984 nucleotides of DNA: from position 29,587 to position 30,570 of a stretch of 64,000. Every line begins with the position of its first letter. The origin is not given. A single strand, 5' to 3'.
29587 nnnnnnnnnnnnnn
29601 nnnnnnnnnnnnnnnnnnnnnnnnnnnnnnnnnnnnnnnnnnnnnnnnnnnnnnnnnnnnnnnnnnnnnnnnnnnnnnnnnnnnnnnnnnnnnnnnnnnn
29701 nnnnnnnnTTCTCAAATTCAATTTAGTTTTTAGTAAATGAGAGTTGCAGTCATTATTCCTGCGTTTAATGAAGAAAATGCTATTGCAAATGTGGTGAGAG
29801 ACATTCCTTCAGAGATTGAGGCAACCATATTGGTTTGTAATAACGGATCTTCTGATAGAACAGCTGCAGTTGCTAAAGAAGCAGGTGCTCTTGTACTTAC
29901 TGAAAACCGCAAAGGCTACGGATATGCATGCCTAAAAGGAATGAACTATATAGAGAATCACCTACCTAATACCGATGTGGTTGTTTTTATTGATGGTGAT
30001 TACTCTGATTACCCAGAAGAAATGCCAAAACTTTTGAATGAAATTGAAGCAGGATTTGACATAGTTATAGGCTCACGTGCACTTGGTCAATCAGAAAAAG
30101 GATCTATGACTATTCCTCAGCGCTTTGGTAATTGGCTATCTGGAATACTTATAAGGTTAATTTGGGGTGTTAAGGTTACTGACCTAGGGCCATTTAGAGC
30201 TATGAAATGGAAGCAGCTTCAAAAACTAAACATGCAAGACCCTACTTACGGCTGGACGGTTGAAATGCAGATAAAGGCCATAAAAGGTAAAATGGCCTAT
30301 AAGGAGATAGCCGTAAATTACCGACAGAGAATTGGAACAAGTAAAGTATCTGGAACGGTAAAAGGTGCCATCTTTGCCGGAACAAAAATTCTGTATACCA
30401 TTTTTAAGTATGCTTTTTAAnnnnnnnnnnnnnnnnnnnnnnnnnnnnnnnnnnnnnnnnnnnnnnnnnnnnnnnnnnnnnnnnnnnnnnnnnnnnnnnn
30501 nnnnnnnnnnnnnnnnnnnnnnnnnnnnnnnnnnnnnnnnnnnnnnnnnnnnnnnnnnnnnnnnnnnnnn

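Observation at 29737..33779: Glycan cassette suggests synthesis of a lipid-phosphate sugar donor followed by periplasmic glycosyl transfer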

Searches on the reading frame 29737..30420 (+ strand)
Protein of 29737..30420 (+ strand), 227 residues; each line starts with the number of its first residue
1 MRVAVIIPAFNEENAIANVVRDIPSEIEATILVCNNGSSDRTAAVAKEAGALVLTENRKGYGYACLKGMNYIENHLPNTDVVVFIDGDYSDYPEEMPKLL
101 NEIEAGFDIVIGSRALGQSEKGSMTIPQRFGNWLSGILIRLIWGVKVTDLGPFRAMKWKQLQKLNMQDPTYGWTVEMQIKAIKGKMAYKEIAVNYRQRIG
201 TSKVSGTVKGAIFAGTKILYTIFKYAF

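Call 3: search_protein_families(library=pfam, proteins=[window:29737-30420:+], max_evalue=0.1)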
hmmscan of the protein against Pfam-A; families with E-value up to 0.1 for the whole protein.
window:29737-30420:+ (227 aa): 4 families
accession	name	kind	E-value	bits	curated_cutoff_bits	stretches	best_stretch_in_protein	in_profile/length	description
PF00535.33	Glycos_transf_2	-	4.7e-19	69.4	23.3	1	5-144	2-146/168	Glycosyl transferase family 2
PF13641.12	Glyco_tranf_2_3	-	7.3e-05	23.3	27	1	2-99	2-107/230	Glycosyltransferase like family 2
PF13704.12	Glyco_tranf_2_4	-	0.0019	19.1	27.5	1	11-88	2-81/98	Glycosyl transferase family 2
PF10111.15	Glyco_tranf_2_2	-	0.035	14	27.3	1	5-100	2-103/276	Glycosyltransferase like family 2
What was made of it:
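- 29737..30420 (+): GT2s: small (227 aa) GT-A glycosyltransferase with no TM segment, of the DPM1/AglJ/ArnC/GtrB type. It is the putative polyprenyl-phosphate hexose synthase. DxD motif = DGD, nt 29992-30000. PF00535 at 4.7e-19 (call 3).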

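Call 4: search_protein_families(library=ncbifam, proteins=[window:29737-30420:+], max_evalue=0.1)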
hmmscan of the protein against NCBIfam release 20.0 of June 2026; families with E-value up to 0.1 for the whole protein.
window:29737-30420:+ (227 aa): 11 families
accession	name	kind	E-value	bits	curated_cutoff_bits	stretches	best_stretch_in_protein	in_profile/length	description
TIGR04182.1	glyco_TIGR04182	equivalog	6.1e-36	124.3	325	1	3-226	2-218/293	S-layer glycoprotein N-glycosyltransferase AglJ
NF041391.1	DPhHxTase_Halo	equivalog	1.5e-25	89.4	375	1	9-214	3-202/213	dolichyl-phosphate hexose transferase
NF058614.1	PPMAGASynPpgS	equivalog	1.1e-13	51.2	370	1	3-121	2-120/226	polyprenyl-phospho-N-acetylgalactosaminyl synthase PpgS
NF010496.0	PRK13915.1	equivalog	3.8e-12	45.9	262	1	2-96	32-134/307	glucosyl-3-phosphoglycerate synthase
NF007986.1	PRK10714.1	equivalog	3.3e-09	36.2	529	1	2-118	7-130/316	undecaprenyl-phosphate 4-deoxy-4-formamido-L-arabinose transferase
NF047588.1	GlcsyltransPgfSStrep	equivalog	7.9e-09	35.1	500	1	1-130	1-137/308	glycosyltransferase PgfS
NF041865.1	EpsU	equivalog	1.1e-08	34.6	700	1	3-106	41-150/394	exopolysaccharide biosynthesis GT2 family glycosyltransferase EpsU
TIGR04283.1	glyco_like_mftF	equivalog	7.3e-08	32.3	182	1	4-65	2-64/221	TIGR04283 family arsenosugar biosynthesis glycosyltransferase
TIGR03937.1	PgaC_IcaA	equivalog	0.00027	20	422.3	1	3-88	47-135/407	poly-beta-1,6-N-acetyl-D-glucosamine synthase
NF038302.1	EPS_HpsE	equivalog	0.002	17.2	300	1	2-88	2-96/307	hormogonium polysaccharide biosynthesis glycosyltransferase HpsE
TIGR03469.1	HpnB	hypoth_equivalog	0.029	13.4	379.25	1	3-51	46-97/386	hopene-associated glycosyltransferase HpnB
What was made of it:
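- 29737..30420 (+): Full-length match to AglJ (124 bits) and to the haloarchaeal Dol-P-hexose transferase (89 bits), both below the NCBIfam cut-offs (call 4).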

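Call 7: search_solved_structures(query=window:29737-30420:+, max_evalue=0.001, show_alignments=1)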
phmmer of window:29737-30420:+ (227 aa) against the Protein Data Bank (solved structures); distinct sequences matched with E-value up to 0.001: 9.
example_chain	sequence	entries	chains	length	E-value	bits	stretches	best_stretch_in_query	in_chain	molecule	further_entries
5mlz_A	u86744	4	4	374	3.7e-08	36.2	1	1-206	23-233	Dolichol monophosphate mannose synthase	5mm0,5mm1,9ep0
9bhc_C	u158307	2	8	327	8.1e-08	35.1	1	2-114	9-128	Undecaprenyl-phosphate 4-deoxy-4-formamido-L-arabinose transferase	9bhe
8vxh_A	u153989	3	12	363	1e-07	34.8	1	2-114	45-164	Undecaprenyl-phosphate 4-deoxy-4-formamido-L-arabinose transferase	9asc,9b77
9hwj_A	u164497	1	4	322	2.9e-07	33.3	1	2-113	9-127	Undecaprenyl-phosphate 4-deoxy-4-formamido-L-arabinose transferase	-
7pdo_A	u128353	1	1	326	0.00015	24.4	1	3-103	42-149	Glucosyl-3-phosphoglycerate synthase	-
7p5l_A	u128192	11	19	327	0.00015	24.4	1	3-103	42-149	Glucosyl-3-phosphoglycerate synthase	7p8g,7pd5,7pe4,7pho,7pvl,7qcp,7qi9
5eke_A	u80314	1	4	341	0.00018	24.2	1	3-160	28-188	Uncharacterized glycosyltransferase sll0501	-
5ekp_C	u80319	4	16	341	0.00018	24.2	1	3-160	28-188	Uncharacterized glycosyltransferase sll0501 | Glycosyltransferase sll0501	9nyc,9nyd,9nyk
9nye_A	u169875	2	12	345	0.00018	24.2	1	3-160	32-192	Glycosyltransferase sll0501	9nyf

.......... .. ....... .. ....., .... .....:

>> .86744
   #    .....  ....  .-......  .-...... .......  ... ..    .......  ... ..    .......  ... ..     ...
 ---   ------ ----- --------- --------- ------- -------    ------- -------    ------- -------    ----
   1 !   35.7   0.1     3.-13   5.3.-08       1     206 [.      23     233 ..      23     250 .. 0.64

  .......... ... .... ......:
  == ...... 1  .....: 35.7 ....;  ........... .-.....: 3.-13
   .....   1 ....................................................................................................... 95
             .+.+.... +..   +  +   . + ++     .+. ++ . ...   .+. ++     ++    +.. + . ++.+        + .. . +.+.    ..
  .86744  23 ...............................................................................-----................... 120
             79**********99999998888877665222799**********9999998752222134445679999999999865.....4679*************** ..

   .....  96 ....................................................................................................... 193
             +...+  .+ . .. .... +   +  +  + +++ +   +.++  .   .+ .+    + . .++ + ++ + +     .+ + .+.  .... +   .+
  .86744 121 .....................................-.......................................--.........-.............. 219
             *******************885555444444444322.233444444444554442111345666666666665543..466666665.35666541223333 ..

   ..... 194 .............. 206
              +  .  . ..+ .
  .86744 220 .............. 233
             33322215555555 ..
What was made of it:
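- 29737..30420 (+): Best PDB sequence hit is P. furiosus DPMS, aligned over residues 1-206 (call 7).
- On Polyprenyl-phosphate hexose synthases (DPM1 / AglJ / GtrB / ArnC type GT2): The AglJ match covers residues 3-226 and the DPMS match 1-206 (calls 4, 7).
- It has full-length similarity to Dol-P-hexose and Dol-P-mannose synthases (calls 4, 7). The AglJ, Dol-P-hexose transferase and DPMS matches run the full length (calls 4, 7).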

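Call 68: search_solved_structures(query=A3, max_evalue=0.001, show_alignments=2)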
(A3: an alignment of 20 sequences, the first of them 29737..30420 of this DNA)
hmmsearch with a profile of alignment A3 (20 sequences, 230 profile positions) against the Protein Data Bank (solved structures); distinct sequences matched with E-value up to 0.001: 25.
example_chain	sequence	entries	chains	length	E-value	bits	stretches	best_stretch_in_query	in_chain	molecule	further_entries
5mlz_A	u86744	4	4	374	1.2e-13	54.4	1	3-121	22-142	Dolichol monophosphate mannose synthase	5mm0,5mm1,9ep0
7pdo_A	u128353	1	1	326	2.1e-13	53.6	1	5-127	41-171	Glucosyl-3-phosphoglycerate synthase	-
7p5l_A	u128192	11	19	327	2.1e-13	53.6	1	5-127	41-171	Glucosyl-3-phosphoglycerate synthase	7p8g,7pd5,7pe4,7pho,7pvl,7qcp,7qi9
3ckj_A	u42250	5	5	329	2.2e-11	47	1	5-109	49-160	Putative uncharacterized protein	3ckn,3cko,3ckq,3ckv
4y6n_A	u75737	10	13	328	9.3e-11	44.9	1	5-108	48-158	Glucosyl-3-phosphoglycerate synthase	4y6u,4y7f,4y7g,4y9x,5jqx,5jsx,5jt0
3e25_A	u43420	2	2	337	9.8e-11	44.9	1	5-108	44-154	Putative uncharacterized protein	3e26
4ddz_A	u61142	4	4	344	1e-10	44.8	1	5-108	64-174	GLUCOSYL-3-PHOSPHOGLYCERATE SYNTHASE (GpgS) | Glucosyl-3-phosphoglycerate synthase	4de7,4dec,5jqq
3f1y_A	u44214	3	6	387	1.6e-09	40.9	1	5-100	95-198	Mannosyl-3-phosphoglycerate synthase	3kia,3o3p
9hwj_A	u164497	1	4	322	6.7e-08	35.6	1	4-120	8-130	Undecaprenyl-phosphate 4-deoxy-4-formamido-L-arabinose transferase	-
9bhc_C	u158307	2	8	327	1e-07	35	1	4-120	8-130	Undecaprenyl-phosphate 4-deoxy-4-formamido-L-arabinose transferase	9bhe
6h1j_A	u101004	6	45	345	1.1e-07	34.8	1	3-196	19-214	Probable ss-1,3-N-acetylglucosaminyltransferase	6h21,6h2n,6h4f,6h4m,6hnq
8vxh_A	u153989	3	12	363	1.3e-07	34.7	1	4-120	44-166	Undecaprenyl-phosphate 4-deoxy-4-formamido-L-arabinose transferase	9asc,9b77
5eke_A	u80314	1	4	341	2.4e-07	33.8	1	4-125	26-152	Uncharacterized glycosyltransferase sll0501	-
5ekp_C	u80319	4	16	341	2.4e-07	33.8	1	4-125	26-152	Uncharacterized glycosyltransferase sll0501 | Glycosyltransferase sll0501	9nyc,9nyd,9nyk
9nye_A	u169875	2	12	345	2.5e-07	33.7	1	4-125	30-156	Glycosyltransferase sll0501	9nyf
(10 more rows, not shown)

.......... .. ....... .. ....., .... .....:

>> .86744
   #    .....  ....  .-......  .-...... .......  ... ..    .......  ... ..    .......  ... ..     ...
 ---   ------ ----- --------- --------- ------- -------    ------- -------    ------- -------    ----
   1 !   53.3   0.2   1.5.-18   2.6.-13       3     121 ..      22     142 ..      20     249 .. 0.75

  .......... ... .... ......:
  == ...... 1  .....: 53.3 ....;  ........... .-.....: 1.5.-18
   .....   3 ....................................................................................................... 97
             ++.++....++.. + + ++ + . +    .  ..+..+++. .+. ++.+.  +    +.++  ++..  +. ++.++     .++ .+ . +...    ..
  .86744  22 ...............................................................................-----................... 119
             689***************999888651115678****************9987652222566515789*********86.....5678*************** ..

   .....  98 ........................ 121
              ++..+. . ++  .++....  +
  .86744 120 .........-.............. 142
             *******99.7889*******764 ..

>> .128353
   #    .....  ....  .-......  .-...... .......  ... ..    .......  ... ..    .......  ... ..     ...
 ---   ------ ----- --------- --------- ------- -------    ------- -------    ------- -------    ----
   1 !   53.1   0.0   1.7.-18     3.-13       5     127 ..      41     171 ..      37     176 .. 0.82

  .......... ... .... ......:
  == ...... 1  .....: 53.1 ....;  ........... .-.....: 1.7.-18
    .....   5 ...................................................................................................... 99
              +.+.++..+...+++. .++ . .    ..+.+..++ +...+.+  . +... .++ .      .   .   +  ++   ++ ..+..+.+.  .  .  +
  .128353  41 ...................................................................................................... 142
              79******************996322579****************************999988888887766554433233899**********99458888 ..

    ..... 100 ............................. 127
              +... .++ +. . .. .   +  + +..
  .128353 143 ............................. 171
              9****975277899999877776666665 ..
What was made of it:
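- On Polyprenyl-phosphate hexose synthases (DPM1 / AglJ / GtrB / ArnC type GT2): As a profile it ties with GpgS over the N-terminal half (call 68).
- Closest known: ArnC/ArnT, GtrB/GtrA/Gtr. Same: ArnC and GtrB are sequence hits of GT2s (calls 4, 7, 68).
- As a profile it ties DPMS with the soluble glucosyl-3-phosphoglycerate synthases over its N-terminal half (call 68). The GT2s family profile matches glucosyl-3-phosphoglycerate synthases (2.1e-13) as well as it matches DPMS (1.2e-13) (call 68).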
